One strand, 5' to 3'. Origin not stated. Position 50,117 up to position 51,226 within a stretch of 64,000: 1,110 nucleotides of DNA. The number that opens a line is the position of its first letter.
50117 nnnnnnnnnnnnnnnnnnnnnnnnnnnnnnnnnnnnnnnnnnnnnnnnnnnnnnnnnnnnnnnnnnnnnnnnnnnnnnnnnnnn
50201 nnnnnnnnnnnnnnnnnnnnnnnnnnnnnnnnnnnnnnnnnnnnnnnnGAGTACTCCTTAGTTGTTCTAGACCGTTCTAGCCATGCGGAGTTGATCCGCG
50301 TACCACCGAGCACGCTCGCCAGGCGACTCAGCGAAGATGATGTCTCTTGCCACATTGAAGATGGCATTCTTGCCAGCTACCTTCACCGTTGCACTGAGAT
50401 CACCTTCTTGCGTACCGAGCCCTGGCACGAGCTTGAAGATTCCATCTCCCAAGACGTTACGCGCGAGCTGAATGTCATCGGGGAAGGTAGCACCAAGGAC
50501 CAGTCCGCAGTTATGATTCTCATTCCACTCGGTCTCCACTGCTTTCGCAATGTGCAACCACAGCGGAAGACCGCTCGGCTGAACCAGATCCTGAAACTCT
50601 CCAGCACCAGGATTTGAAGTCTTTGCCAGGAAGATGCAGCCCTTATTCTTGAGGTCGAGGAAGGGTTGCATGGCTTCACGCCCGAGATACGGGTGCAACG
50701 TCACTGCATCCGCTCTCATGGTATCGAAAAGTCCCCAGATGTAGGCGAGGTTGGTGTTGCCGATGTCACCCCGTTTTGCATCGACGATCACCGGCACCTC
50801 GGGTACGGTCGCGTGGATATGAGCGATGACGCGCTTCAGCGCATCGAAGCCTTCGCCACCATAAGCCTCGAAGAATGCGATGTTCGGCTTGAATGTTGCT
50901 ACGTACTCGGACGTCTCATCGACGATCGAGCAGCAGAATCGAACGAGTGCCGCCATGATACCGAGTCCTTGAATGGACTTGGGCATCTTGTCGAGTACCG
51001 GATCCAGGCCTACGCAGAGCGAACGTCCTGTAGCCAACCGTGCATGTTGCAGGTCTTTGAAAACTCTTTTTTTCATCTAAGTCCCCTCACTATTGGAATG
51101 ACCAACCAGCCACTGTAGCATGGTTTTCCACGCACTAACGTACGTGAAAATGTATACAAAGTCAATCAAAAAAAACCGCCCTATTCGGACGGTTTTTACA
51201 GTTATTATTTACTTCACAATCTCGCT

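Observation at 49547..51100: Sharp high-GC island carrying pyrE-like and type-2 pyrF: probable recent horizontal acquisition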

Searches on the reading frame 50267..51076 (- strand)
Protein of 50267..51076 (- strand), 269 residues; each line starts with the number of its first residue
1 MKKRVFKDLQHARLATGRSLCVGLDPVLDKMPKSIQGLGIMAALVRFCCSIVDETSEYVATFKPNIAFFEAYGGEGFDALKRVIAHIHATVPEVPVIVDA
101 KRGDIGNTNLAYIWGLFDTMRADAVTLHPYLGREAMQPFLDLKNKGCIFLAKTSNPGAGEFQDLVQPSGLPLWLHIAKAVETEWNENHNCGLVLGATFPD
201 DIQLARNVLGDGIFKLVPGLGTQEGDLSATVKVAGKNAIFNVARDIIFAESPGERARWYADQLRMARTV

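Call 6: search_protein_families(library=pfam, proteins=[window:50267-51076:-])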
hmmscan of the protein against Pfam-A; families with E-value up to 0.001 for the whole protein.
window:50267-51076:- (269 aa): 1 family
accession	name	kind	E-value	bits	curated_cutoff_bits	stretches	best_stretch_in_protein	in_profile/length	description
PF00215.30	OMPdecase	-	8.9e-29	101.4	27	1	20-257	3-219/221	Orotidine 5'-phosphate decarboxylase / HUMPS family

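Call 7: search_protein_families(library=ncbifam, proteins=[window:50267-51076:-])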
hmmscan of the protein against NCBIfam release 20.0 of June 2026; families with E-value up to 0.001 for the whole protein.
window:50267-51076:- (269 aa): 4 families
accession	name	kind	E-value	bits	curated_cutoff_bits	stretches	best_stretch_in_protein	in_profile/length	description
TIGR02127.1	pyrF_sub2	equivalog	7.8e-64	215.4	110.6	1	8-254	4-255/261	orotidine-5'-phosphate decarboxylase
NF004034.0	PRK05500.1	equivalog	1.3e-34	119.6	656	1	7-233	5-224/478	bifunctional orotidine-5'-phosphate decarboxylase/orotate phosphoribosyltransferase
NF010386.0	PRK13813.1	equivalog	6.1e-13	48.8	208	1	51-263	22-213/216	orotidine 5'-phosphate decarboxylase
TIGR01740.1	pyrF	equivalog_domain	1.2e-06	28.4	92.3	1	48-257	13-213/216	orotidine-5'-phosphate decarboxylase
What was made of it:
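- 50267..51076 (-): pyrF, type-2 orotidine-5'-phosphate decarboxylase (269 aa); GC 0.547, GC1/2/3 0.61/0.41/0.63. TIGR02127 scores 215.4 bits (cut-off 110.6) and Pfam OMPdecase 8.9e-29 (calls 6, 7).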

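Call 8: find_homologous_proteins(query=window:50267-51076:-)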
Query window:50267-51076:- (269 aa): 7292 proteins with E <= 0.001 among 8000 candidates; the best 120 are listed.
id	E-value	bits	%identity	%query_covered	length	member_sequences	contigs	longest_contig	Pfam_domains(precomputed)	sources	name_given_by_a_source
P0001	8.0e-180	614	100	100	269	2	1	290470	PF00215.31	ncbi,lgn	-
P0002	8.9e-155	532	88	99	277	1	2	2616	PF00215.31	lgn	-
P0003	1.7e-88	314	54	99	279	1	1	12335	PF00215.31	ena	-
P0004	1.0e-85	305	55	93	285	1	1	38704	PF00215.31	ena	-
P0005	8.2e-85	302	51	97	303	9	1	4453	PF00215.31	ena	-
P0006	2.2e-81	291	50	99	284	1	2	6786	PF00215.31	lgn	-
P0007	1.3e-73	266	52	93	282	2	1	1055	PF00215.31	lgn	-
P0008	1.8e-73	265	49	98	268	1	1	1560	PF00215.31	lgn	-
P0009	2.0e-73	265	51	93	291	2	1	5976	PF00215.31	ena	-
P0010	2.9e-73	264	50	100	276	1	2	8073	PF00215.31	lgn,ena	-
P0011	5.7e-73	263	49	98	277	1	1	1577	PF00215.31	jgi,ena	-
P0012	7.2e-73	263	52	90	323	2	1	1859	PF00215.31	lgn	-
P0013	2.3e-72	261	51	93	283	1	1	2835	PF00215.31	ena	-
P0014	1.0e-71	259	50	91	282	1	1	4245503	PF00215.31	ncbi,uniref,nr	ncbi:orotidine 5'-phosphate decarboxylase [Dictyobacter vulcani]|uniref:Orotidine 5'-phosphate decar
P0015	1.6e-71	259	50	89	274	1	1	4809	PF00215.31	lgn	-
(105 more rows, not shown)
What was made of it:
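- Closest known: Type-2 orotidine-5'-phosphate decarboxylase. Different: It is at most 57% identical to anything outside its own species complex (call 8), and its GC is 0.14 above its genomic background.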

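Call 11: find_encoding_contigs(protein=P0002, flank=10000, max_places=4)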
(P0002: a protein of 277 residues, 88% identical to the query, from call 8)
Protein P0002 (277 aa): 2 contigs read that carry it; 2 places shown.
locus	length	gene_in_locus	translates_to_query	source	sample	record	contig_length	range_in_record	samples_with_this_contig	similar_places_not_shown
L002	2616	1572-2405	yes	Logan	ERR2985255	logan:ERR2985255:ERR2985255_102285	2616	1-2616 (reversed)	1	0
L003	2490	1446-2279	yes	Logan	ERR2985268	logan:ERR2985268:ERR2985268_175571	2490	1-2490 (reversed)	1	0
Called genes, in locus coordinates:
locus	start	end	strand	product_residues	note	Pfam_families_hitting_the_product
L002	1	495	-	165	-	?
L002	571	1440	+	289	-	PF03807:F420_oxidored (faint), PF01210:NAD_Gly3P_dh_N, PF07479:NAD_Gly3P_dh_C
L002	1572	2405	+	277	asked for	PF00215:OMPdecase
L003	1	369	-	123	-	?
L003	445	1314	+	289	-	PF03807:F420_oxidored (faint), PF01210:NAD_Gly3P_dh_N, PF07479:NAD_Gly3P_dh_C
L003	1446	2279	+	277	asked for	PF00215:OMPdecase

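Call 12: find_encoding_contigs(protein=P0001, flank=10000, max_places=4)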
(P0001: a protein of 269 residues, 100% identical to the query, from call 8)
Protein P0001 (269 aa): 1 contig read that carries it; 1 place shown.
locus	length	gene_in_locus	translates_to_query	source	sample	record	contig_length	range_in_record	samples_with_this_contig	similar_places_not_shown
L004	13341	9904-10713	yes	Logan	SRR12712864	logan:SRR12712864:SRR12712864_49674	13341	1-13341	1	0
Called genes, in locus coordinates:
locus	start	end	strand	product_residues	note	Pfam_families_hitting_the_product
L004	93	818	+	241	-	PF01193:RNA_pol_L, PF01000:RNA_pol_A_bac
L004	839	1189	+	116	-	PF01196:Ribosomal_L17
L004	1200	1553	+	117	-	PF00572:Ribosomal_L13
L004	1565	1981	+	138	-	PF00380:Ribosomal_S9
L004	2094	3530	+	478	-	PF01943:Polysacc_synt, PF13440:Polysacc_synt_3, PF01554:MatE, PF03023:MurJ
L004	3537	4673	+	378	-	PF13439:Glyco_transf_4, PF13477:Glyco_trans_4_2 (weak), PF13579:Glyco_trans_4_4, PF13524:Glyco_trans_1_2 (faint), PF00534:Glycos_transf_1, PF13692:Glyco_trans_1_4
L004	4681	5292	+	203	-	-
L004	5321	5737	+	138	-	PF04977:DivIC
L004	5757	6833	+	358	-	PF13624:SurA_N_3 (weak), PF13623:SurA_N_2, PF13145:Rotamase_2, PF13616:Rotamase_3, PF00639:Rotamase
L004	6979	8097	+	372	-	PF01180:DHO_dh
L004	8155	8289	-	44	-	-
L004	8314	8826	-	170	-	PF06185:YecM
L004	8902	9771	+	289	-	PF01210:NAD_Gly3P_dh_N, PF07479:NAD_Gly3P_dh_C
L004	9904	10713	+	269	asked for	PF00215:OMPdecase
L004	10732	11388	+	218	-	PF00156:Pribosyltran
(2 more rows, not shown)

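Call 20: find_related_loci(query=A2, collection=genome_contigs, flank=10000)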
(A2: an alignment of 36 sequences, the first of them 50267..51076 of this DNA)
Query A2 (269 aa) in genome_contigs; peptide patterns used: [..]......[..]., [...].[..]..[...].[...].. (x = any residue, [..] = any of these).
600 stretches matched a pattern (row limit reached: there are more); 590 encode a relative of the query (tblastn E <= 1e-3); the best 80 are kept; 80 distinct loci.
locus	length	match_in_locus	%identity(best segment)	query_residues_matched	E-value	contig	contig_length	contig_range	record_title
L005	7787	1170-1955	46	1-250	3e-71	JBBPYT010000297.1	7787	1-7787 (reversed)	MAG: Hyphomicrobiales bacterium isolate bin.208 bin.208_S3Ck141_1593991_length_7787_cov_12.2080, whole genome shotgun se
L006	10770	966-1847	44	1-266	3e-69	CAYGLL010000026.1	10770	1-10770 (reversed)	MAG TPA_asm: uncultured Candidatus Saccharibacteria bacterium isolate ERP113451_co5_314 genome assembly, contig: NODE_36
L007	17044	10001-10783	45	15-267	3e-69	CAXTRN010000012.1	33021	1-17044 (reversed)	MAG TPA_asm: uncultured Acidobacteriaceae bacterium isolate public_SRR13126796_metawrap_bin.1 genome assembly, contig: p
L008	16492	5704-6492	45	5-267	9e-69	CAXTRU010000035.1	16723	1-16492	MAG TPA_asm: uncultured Acidobacteriaceae bacterium isolate public_SRR14721939_metawrap_bin.1 genome assembly, contig: p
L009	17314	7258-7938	48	4-232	6e-68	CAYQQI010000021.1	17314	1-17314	MAG TPA_asm: uncultured Candidatus Saccharibacteria bacterium isolate binchicken_co264_107 genome assembly, contig: NODE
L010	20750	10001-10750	48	8-254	2e-67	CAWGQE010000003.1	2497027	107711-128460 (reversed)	MAG: uncultured Solirubrobacterales bacterium isolate MFD05513.bin.1.263 genome assembly, contig: contig_8665, whole gen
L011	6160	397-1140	45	6-251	7e-67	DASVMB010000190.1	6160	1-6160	MAG TPA_asm: Bacillota bacterium isolate SMAG_U3089 k141_100291, whole genome shotgun sequence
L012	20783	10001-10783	43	9-269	2e-66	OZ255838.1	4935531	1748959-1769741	MAG: Granulicella sp. isolate 9a4878cb-6327-44d9-a9cf-58a4519941b8 genome assembly, chromosome: 1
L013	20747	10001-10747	46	6-251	2e-66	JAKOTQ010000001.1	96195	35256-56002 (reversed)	MAG: Bacillota bacterium isolate CAAI_maxbin.029 k201_582919, whole genome shotgun sequence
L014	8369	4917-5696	43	4-264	4e-66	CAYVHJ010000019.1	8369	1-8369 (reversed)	MAG TPA_asm: uncultured Candidatus Saccharibacteria bacterium isolate SRP269290_co2_340 genome assembly, contig: NODE_11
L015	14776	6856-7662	44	20-265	5e-66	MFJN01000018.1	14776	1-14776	MAG: Candidatus Gottesmanbacteria bacterium RIFCSPHIGHO2_02_FULL_40_13 rifcsphigho2_02_scaffold_20625, whole genome shot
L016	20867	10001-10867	42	2-264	6e-66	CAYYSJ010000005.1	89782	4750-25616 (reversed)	MAG TPA_asm: uncultured Gammaproteobacteria bacterium isolate SRP272529_co1_214 genome assembly, contig: NODE_219_length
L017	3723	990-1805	44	5-268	1e-65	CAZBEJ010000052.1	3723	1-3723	MAG TPA_asm: uncultured Gammaproteobacteria bacterium isolate SRP271791_co2_58 genome assembly, contig: NODE_8315_length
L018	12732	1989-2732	44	4-249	4e-65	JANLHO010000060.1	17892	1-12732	MAG: Patescibacteria group bacterium isolate P6-19 k99_221447, whole genome shotgun sequence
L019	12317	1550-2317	46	13-267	2e-65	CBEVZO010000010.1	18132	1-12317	MAG TPA_asm: uncultured Anaerolineae bacterium isolate SRR15668623_binner12_Refined_42 genome assembly, contig: ERZ26872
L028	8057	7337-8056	46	20-256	2e-66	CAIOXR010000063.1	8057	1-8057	uncultured bacterium isolate AM-2014-D8_bin-0749 genome assembly, contig: bin-0749:063/110, whole genome shotgun sequenc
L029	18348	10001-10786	46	2-266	2e-62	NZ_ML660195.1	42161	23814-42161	Catellatospora sichuanensis strain H14505 Scaffold39, whole genome shotgun sequence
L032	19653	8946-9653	47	17-248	2e-62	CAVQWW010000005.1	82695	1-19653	MAG: uncultured Solirubrobacterales bacterium isolate MFD05841.bin.2.204 genome assembly, contig: contig_32564, whole ge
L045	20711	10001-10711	43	7-248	1e-57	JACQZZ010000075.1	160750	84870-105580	MAG: Actinomycetota bacterium isolate NC_groundwater_1580_Pr3_B-0.1um_68_13 SR-2_scaffold_141_2457334, whole genome shot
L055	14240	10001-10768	41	6-267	9e-57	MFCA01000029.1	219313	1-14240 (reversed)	MAG: Candidatus Curtissbacteria bacterium RIFOXYA1_FULL_41_14 rifoxya1_full_scaffold_9, whole genome shotgun sequence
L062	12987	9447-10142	43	20-251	1e-55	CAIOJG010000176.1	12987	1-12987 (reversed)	MAG: Candidatus Magasanikbacteria bacterium isolate AM_bin-3693 genome assembly, contig: bin-3693:176/190, whole genome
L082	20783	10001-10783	41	9-269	6e-54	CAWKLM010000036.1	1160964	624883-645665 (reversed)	MAG: Ilumatobacteraceae bacterium isolate MFD03551.bin.2.105 genome assembly, contig: contig_8470, whole genome shotgun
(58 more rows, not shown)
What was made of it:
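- The genes are GC-rich, and pyrF belongs to subfamily 2, which Actinobacteria also possess (calls 7, 20).
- Tried and rejected: A GTDB species-representative scan (call 20).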

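Call 21: find_encoding_contigs(protein=P0004, flank=10000, max_places=2)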
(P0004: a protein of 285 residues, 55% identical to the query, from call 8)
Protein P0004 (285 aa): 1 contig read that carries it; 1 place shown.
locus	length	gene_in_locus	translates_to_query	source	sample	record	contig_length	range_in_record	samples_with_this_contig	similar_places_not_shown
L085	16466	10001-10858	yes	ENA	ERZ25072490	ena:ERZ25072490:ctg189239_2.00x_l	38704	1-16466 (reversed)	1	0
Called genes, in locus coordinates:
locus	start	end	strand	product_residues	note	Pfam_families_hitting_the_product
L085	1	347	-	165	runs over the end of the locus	-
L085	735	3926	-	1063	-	-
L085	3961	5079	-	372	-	PF03235:GmrSD_N, PF01844:HNH, PF14279:HNH_5 (faint)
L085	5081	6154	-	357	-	PF13651:EcoRI_methylase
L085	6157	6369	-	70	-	PF13560:HTH_31 (weak), PF12844:HTH_19, PF13443:HTH_26, PF01381:HTH_3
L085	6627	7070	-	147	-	PF00293:NUDIX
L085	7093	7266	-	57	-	-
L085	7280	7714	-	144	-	PF09391:DUF2000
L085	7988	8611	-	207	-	-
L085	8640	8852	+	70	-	-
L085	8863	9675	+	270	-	PF02899:Phage_int_SAM_1 (faint), PF13495:Phage_int_SAM_4, PF00589:Phage_integrase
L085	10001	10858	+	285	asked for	PF00215:OMPdecase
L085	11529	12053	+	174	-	PF00466:Ribosomal_L10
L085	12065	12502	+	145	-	PF16320:Ribosomal_L12_N, PF00542:Ribosomal_L12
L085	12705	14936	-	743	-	-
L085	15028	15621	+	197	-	PF12840:HTH_20 (faint)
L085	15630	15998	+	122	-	PF00814:TsaD (weak)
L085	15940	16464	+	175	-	?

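Call 22: find_encoding_contigs(protein=P0003, flank=10000, max_places=2)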
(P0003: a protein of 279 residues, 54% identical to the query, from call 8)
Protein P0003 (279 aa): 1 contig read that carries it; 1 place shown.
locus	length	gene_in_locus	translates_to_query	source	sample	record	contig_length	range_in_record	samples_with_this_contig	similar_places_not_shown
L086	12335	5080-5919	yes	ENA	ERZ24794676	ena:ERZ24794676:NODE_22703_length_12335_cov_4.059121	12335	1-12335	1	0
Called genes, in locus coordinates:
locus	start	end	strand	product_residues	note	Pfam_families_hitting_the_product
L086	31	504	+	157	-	-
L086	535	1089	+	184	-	PF23023:Anti-Pycsar_Apyc1 (weak), PF00753:Lactamase_B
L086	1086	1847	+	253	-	PF02273:Acyl_transf_2, PF01738:DLH (faint), PF02129:Peptidase_S15 (weak), PF00561:Abhydrolase_1 (faint), PF12146:Hydrolase_4, PF12697:Abhydrolase_6 (weak), PF00326:Peptidase_S9, PF08840:BAAT_C (weak), +1 more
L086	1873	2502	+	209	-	PF03575:Peptidase_S51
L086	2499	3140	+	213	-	-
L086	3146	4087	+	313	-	PF00248:Aldo_ket_red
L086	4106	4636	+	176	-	PF00293:NUDIX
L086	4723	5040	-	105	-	-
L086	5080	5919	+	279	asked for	PF00215:OMPdecase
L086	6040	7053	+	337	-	PF13177:DNA_pol3_delta2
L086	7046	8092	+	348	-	PF13088:BNR_2 (faint), PF24316:Tli3 (faint), PF25852:DUF6242_C (faint), PF02012:BNR (faint), PF14870:PSII_BNR (faint), PF15902:Sortilin-Vps10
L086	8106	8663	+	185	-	PF01765:RRF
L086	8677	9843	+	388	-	PF02163:Peptidase_M50, PF13180:PDZ_2, PF17820:PDZ_6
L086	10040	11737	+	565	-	PF00587:tRNA-synt_2b, PF04073:tRNA_edit, PF03129:HGTP_anticodon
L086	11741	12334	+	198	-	?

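Call 50: find_encoding_contigs(protein=P0005, flank=10000, max_places=3)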
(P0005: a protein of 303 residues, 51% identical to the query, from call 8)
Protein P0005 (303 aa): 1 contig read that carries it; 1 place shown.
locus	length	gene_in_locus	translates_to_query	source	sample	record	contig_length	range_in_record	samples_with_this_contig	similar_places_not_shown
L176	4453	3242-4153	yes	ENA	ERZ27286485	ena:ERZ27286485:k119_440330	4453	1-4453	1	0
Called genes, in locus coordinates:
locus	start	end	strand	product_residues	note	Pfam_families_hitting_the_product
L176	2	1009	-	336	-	?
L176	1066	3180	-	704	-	PF17191:RecG_wedge, PF01336:tRNA_anti-codon, PF00270:DEAD, PF04851:ResIII, PF13604:AAA_30 (faint), PF00271:Helicase_C, PF19833:RecG_dom3_C (weak)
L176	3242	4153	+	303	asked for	PF00215:OMPdecase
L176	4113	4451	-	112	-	?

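Call 51: find_encoding_contigs(protein=P0006, flank=10000, max_places=3)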
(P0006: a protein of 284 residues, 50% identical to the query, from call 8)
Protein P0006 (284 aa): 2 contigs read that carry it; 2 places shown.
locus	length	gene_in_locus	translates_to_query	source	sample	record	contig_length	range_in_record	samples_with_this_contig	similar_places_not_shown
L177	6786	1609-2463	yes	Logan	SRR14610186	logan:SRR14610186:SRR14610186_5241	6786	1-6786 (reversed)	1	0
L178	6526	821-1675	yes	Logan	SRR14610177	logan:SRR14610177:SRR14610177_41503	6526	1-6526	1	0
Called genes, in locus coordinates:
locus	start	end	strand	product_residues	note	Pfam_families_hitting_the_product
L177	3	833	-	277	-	?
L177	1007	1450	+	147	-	-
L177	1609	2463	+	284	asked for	PF00215:OMPdecase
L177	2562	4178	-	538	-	PF03023:MurJ, PF01554:MatE (weak)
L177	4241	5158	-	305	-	PF01544:CorA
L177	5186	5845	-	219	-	-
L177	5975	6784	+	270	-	?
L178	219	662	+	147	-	-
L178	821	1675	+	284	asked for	PF00215:OMPdecase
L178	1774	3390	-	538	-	PF03023:MurJ, PF01554:MatE (weak)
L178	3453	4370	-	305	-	PF01544:CorA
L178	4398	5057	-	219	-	-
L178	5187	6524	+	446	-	?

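Call 78: search_protein_families(library=ncbifam, proteins=[L062:9447-10142:+, L015:6856-7662:+, L028:7337-8056:+, L016:10001-10867:+, L055:10001-10768:+, L085:10001-10858:+, L086:5080-5919:+], max_evalue=1e-20)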
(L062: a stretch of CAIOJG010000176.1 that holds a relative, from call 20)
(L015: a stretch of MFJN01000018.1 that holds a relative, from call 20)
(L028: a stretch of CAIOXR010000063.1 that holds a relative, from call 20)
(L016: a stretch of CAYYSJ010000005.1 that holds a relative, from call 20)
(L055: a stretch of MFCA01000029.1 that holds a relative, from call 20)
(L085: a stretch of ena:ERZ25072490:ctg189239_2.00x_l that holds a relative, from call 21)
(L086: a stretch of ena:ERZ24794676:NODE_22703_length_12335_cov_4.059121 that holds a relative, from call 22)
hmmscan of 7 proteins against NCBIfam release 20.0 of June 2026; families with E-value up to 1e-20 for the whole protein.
L062:9447-10142:+ (232 aa): 2 families
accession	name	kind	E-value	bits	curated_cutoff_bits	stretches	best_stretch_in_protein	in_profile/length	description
TIGR02127.1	pyrF_sub2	equivalog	2.1e-67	227.1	110.6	1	1-231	16-251/261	orotidine-5'-phosphate decarboxylase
NF004034.0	PRK05500.1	equivalog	1.1e-40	139.6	656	1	2-222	19-236/478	bifunctional orotidine-5'-phosphate decarboxylase/orotate phosphoribosyltransferase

L015:6856-7662:+ (269 aa): 2 families
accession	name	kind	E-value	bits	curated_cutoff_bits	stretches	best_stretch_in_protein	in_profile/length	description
TIGR02127.1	pyrF_sub2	equivalog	6.8e-71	238.5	110.6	1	1-260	16-260/261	orotidine-5'-phosphate decarboxylase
NF004034.0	PRK05500.1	equivalog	4.4e-32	111.3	656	1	2-241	19-235/478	bifunctional orotidine-5'-phosphate decarboxylase/orotate phosphoribosyltransferase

L028:7337-8056:+ (240 aa): 2 families
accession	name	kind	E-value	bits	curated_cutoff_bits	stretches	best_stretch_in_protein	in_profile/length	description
TIGR02127.1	pyrF_sub2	equivalog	6.9e-64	215.5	110.6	1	1-237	16-254/261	orotidine-5'-phosphate decarboxylase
NF004034.0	PRK05500.1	equivalog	5.1e-40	137.4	656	1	1-238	18-249/478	bifunctional orotidine-5'-phosphate decarboxylase/orotate phosphoribosyltransferase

L016:10001-10867:+ (289 aa): 2 families
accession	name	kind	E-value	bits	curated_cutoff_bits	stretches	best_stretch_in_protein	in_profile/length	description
TIGR02127.1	pyrF_sub2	equivalog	4.7e-79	265.2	110.6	1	8-281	1-260/261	orotidine-5'-phosphate decarboxylase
NF004034.0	PRK05500.1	equivalog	2.8e-50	171.3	656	1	6-287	1-260/478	bifunctional orotidine-5'-phosphate decarboxylase/orotate phosphoribosyltransferase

L055:10001-10768:+ (256 aa): 2 families
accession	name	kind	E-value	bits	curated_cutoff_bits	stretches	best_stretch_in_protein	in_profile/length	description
TIGR02127.1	pyrF_sub2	equivalog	2.9e-66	223.4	110.6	1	1-247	1-259/261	orotidine-5'-phosphate decarboxylase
NF004034.0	PRK05500.1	equivalog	1.1e-56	192.5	656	1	1-256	3-262/478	bifunctional orotidine-5'-phosphate decarboxylase/orotate phosphoribosyltransferase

L085:10001-10858:+ (285 aa): 2 families
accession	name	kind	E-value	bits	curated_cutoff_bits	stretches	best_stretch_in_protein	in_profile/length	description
TIGR02127.1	pyrF_sub2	equivalog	1.2e-73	247.6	110.6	1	10-267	1-260/261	orotidine-5'-phosphate decarboxylase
NF004034.0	PRK05500.1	equivalog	4.8e-32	111.2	656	1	11-259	5-246/478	bifunctional orotidine-5'-phosphate decarboxylase/orotate phosphoribosyltransferase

L086:5080-5919:+ (279 aa): 2 families
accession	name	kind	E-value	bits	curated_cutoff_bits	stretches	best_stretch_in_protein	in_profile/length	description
TIGR02127.1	pyrF_sub2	equivalog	1.1e-67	228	110.6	1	5-260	1-258/261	orotidine-5'-phosphate decarboxylase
NF004034.0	PRK05500.1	equivalog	2.1e-37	128.8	656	1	5-252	4-244/478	bifunctional orotidine-5'-phosphate decarboxylase/orotate phosphoribosyltransferase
